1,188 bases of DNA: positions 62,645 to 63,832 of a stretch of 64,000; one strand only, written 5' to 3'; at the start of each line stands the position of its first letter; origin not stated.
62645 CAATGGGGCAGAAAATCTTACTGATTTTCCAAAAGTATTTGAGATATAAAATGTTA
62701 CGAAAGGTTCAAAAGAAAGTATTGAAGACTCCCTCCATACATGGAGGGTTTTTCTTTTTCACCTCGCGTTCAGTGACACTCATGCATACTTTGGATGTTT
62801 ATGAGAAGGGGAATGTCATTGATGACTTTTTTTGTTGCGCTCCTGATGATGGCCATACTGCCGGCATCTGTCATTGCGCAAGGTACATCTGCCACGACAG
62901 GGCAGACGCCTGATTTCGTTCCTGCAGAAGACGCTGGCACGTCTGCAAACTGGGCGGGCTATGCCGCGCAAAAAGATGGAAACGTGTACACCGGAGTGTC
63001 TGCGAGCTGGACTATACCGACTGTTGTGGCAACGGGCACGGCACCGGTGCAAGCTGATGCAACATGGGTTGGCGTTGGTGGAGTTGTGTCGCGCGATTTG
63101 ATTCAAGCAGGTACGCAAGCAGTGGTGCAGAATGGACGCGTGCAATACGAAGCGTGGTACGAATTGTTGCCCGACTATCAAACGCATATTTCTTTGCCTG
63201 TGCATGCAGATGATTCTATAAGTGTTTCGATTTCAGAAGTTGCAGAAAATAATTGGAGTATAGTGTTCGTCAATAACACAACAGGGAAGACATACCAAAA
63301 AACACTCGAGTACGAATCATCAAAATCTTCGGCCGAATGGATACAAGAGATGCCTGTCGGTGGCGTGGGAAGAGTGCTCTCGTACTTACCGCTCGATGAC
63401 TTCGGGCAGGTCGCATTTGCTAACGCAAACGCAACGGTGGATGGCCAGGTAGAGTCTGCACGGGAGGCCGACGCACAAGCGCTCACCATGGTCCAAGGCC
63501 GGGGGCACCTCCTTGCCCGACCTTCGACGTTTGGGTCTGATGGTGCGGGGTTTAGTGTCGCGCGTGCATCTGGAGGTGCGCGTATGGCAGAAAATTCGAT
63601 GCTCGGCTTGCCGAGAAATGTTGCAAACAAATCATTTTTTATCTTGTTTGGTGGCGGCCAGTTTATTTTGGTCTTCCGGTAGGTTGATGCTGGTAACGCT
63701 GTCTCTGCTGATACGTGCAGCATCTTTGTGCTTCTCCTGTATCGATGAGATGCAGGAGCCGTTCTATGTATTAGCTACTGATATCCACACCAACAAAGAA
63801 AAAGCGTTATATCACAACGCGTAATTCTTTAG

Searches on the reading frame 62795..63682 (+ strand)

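Call 52: search_protein_families(library=pfam, proteins=[window:62795-63682:+], max_evalue=0.001)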
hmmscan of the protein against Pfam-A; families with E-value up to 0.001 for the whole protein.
window:62795-63682:+ (295 aa): 1 family
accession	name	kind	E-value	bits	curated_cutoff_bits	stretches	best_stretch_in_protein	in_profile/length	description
PF01828.24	Peptidase_A4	-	2.5e-36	125.5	22.3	1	52-248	2-199/206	Peptidase A4 family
